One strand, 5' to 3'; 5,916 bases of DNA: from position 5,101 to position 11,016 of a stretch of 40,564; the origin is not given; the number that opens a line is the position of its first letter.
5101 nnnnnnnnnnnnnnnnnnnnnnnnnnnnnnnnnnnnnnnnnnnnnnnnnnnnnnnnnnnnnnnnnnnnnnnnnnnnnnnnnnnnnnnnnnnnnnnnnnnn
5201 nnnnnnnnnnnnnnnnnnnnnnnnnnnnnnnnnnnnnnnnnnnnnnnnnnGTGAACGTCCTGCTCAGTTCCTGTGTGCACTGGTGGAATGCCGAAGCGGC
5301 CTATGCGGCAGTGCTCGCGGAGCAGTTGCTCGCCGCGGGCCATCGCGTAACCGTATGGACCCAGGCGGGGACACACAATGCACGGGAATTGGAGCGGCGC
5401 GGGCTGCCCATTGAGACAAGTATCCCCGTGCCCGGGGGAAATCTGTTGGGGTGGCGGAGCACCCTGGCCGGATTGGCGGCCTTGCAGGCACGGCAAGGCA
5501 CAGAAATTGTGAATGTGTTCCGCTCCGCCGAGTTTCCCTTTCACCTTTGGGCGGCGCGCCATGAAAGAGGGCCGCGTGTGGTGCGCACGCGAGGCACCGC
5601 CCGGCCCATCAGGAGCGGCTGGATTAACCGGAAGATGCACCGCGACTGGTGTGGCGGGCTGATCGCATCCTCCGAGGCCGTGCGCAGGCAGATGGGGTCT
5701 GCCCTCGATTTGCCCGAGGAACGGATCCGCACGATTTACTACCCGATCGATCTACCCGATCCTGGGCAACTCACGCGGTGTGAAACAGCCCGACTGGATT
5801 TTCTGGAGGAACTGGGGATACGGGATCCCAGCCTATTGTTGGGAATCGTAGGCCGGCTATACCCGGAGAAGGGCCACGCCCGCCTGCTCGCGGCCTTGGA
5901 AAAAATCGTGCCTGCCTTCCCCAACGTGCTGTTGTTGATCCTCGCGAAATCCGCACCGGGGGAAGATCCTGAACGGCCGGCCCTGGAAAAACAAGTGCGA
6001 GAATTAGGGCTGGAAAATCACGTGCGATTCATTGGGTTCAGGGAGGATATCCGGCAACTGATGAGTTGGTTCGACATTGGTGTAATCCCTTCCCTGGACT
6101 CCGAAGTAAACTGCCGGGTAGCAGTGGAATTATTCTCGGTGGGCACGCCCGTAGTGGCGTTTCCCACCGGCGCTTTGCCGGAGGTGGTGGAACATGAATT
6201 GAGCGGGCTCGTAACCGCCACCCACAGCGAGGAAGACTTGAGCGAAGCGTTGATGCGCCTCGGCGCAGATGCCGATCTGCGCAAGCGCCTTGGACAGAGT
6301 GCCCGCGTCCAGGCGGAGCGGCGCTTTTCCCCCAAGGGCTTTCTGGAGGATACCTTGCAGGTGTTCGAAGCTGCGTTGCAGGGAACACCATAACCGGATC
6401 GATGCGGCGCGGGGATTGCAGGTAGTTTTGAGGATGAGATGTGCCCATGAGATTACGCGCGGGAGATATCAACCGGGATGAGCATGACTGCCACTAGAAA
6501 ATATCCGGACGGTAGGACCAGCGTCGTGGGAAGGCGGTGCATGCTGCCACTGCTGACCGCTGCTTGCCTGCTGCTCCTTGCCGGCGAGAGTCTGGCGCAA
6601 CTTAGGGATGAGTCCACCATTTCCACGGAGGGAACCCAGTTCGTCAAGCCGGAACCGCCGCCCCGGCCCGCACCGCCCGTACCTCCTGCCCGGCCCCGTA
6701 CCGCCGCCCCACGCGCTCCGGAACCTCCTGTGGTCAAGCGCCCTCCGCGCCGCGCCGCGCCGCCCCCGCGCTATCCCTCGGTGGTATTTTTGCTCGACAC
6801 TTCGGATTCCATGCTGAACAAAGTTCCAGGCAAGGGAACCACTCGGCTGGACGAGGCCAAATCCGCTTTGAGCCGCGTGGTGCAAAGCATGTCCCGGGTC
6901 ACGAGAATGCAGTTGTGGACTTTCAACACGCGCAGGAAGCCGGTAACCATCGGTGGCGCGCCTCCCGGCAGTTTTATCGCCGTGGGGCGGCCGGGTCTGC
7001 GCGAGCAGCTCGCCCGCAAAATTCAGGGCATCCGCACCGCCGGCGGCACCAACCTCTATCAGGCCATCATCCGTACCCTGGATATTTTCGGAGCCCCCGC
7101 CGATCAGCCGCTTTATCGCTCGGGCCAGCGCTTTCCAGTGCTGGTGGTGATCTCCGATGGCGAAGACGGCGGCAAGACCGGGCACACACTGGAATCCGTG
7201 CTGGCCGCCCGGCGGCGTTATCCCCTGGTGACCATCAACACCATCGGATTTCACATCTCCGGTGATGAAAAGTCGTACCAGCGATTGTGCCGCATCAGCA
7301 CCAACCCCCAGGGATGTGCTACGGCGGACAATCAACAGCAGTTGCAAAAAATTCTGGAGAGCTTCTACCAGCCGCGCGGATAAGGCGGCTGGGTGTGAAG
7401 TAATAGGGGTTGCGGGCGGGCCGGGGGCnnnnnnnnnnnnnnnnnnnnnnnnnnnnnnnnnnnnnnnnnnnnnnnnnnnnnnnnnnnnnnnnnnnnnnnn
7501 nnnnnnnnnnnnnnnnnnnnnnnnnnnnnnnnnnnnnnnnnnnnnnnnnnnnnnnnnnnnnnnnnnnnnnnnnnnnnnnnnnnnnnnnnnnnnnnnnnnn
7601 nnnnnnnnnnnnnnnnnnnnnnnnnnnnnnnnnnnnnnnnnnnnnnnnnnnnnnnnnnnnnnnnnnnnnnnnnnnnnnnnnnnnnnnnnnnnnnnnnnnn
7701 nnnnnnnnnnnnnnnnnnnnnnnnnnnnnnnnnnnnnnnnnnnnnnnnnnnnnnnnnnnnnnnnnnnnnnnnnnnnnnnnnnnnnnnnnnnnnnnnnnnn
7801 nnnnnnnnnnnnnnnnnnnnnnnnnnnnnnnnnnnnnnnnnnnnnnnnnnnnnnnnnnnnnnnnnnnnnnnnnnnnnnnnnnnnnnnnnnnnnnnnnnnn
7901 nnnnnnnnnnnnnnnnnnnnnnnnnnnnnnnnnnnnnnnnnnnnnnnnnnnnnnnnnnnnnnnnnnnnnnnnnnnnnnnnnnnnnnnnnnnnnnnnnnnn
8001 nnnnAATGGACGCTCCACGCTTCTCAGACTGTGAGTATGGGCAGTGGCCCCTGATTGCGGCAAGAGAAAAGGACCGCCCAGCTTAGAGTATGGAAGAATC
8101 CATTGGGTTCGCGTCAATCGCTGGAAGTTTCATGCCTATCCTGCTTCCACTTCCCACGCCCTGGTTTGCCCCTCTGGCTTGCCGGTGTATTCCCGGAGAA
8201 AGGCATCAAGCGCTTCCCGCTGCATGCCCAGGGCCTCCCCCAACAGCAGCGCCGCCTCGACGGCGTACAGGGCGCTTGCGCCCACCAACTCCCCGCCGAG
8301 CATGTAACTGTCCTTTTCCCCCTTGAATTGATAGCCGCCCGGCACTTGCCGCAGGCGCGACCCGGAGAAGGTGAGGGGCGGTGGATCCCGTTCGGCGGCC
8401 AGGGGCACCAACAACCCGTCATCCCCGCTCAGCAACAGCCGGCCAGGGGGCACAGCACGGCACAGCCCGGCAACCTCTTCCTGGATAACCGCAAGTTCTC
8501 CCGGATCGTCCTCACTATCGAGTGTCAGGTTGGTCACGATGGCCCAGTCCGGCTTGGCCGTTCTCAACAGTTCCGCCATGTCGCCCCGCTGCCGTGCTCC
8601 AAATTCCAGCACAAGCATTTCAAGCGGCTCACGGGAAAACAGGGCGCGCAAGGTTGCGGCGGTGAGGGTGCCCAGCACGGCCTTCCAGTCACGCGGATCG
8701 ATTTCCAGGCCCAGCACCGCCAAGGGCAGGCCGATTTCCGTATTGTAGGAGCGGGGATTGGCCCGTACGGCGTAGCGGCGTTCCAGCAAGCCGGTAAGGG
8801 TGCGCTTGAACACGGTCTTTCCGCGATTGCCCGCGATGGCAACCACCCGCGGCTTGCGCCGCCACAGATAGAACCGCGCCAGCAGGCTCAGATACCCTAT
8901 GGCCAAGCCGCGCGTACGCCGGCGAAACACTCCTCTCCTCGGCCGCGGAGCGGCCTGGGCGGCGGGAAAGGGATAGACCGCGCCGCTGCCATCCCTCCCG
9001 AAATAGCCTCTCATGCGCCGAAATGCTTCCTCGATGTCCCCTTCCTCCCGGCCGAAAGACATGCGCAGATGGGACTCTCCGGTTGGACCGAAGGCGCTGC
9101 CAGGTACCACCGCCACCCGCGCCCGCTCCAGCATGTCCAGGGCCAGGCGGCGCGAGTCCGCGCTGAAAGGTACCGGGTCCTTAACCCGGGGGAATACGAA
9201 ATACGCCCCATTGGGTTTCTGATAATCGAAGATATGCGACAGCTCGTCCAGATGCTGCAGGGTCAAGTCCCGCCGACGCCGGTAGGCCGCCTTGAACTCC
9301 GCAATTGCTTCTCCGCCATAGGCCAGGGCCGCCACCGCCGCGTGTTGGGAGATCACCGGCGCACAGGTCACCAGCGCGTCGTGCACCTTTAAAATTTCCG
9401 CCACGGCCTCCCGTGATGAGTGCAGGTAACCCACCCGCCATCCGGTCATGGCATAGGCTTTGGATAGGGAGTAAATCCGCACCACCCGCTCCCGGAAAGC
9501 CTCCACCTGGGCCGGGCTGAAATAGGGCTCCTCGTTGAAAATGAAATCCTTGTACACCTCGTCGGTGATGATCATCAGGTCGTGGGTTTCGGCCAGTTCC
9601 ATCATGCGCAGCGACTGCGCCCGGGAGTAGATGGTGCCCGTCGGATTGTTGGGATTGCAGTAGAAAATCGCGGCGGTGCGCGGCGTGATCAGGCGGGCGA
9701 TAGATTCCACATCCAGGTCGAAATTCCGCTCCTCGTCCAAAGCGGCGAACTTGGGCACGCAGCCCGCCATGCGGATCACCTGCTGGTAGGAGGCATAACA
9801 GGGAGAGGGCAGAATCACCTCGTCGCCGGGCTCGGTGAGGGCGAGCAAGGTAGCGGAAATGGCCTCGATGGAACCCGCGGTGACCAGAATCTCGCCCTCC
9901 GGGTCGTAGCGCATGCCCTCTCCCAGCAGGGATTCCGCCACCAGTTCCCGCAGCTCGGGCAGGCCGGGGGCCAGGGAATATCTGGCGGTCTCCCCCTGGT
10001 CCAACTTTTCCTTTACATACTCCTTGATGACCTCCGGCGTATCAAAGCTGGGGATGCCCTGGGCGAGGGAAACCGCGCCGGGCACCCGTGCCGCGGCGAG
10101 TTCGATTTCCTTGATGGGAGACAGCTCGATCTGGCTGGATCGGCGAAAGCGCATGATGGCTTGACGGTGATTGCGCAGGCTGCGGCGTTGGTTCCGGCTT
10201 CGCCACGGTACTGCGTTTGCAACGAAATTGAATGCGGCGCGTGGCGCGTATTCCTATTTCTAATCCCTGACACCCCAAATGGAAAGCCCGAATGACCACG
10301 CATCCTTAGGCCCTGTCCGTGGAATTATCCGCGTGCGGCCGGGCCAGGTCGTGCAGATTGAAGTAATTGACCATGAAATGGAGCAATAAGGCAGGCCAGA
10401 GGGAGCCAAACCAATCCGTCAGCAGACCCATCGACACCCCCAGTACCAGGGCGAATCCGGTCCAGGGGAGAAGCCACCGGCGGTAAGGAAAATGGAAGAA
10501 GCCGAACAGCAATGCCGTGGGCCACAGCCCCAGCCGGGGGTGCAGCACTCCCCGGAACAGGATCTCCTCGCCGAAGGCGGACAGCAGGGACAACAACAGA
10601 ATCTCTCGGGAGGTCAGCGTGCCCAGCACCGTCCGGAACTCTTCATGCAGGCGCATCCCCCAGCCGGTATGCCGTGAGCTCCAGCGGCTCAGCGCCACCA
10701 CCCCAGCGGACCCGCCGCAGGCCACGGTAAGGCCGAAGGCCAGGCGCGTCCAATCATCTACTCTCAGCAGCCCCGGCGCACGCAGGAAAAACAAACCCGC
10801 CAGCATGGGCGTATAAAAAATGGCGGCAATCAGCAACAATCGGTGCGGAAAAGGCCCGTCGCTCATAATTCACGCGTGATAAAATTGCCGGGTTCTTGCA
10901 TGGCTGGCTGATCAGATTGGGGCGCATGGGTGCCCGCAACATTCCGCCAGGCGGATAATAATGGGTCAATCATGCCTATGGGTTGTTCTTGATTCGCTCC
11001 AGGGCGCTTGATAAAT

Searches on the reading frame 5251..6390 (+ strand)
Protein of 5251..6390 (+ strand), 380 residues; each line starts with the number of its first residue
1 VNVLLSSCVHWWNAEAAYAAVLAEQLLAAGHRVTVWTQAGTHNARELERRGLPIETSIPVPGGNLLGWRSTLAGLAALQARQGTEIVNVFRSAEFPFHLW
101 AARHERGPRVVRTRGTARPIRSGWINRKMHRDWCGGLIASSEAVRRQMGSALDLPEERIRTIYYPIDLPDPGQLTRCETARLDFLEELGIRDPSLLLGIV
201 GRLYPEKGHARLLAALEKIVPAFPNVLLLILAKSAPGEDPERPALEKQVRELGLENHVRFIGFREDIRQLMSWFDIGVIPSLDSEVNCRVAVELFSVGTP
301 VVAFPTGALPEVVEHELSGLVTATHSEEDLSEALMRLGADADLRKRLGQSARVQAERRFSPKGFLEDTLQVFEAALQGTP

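Call 39: search_protein_families(library=pfam, proteins=[window:5251-6390:+], max_evalue=0.00001)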
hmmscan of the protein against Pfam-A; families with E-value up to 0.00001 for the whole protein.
window:5251-6390:+ (380 aa): 4 families
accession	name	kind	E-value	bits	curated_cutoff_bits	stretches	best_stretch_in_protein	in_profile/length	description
PF00534.26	Glycos_transf_1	-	4.8e-29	101.5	26.4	1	186-352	7-170/172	Glycosyl transferases group 1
PF13692.12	Glyco_trans_1_4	-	2.6e-24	86.5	27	1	197-339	4-141/142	Glycosyl transferases group 1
PF13439.12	Glyco_transf_4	-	2.2e-12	47.8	28.5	1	18-168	7-168/170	Glycosyltransferase Family 4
PF13579.12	Glyco_trans_4_4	-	5.7e-08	33.7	29.7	1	16-164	4-157/158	Glycosyl transferase 4-like domain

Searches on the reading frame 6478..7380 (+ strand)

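Call 39: search_protein_families(library=pfam, proteins=[window:6478-7380:+], max_evalue=0.00001)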
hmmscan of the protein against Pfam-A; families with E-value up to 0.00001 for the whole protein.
window:6478-7380:+ (301 aa): 3 families
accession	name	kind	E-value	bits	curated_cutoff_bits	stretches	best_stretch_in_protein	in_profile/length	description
PF00092.34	VWA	-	4.1e-12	47.1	23.8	1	102-293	2-172/174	von Willebrand factor type A domain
PF13519.12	VWA_2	-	1.1e-10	42.5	27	1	102-229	1-107/107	von Willebrand factor type A domain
PF13768.12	VWA_3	-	6.4e-06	26.7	27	1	102-272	3-147/155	von Willebrand factor type A domain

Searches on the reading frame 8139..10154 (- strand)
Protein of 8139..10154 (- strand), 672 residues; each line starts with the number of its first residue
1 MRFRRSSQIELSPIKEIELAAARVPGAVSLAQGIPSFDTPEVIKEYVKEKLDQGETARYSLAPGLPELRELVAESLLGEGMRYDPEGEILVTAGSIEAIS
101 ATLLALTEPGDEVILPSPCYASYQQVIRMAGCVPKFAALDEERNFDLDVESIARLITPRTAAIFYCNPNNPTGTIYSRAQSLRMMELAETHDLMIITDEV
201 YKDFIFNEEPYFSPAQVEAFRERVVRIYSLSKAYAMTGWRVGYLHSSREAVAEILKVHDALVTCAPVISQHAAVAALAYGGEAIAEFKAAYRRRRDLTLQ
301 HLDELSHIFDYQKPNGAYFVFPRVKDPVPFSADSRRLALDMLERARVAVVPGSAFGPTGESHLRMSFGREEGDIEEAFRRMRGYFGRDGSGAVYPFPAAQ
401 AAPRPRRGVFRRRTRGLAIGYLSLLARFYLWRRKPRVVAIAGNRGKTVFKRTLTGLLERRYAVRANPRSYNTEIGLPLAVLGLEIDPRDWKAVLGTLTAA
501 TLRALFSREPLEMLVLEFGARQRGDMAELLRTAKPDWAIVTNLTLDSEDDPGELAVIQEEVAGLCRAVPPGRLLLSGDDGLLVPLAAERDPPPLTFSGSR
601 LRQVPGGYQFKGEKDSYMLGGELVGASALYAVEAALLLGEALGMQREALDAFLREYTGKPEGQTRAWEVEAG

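Call 39: search_protein_families(library=pfam, proteins=[window:8139-10154:-], max_evalue=0.00001)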
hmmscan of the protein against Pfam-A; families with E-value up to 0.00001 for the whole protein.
window:8139-10154:- (672 aa): 2 families
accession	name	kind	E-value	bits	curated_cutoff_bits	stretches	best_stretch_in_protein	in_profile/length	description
PF00155.27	Aminotran_1_2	-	1.6e-63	215.5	19.7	1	28-380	4-360/361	Aminotransferase class I and II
PF01041.23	DegT_DnrJ_EryC1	-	1.5e-09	38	19.8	1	97-198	50-145/360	DegT/DnrJ/EryC1/StrS aminotransferase family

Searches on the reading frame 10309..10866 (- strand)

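Call 39: search_protein_families(library=pfam, proteins=[window:10309-10866:-], max_evalue=0.00001)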
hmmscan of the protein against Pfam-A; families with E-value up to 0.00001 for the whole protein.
window:10309-10866:- (186 aa): 1 family
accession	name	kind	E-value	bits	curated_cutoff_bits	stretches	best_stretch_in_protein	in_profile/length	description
PF02517.21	Rce1-like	-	2.4e-13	50.6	22.4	1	89-169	8-93/93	Type II CAAX prenyl endopeptidase Rce1-like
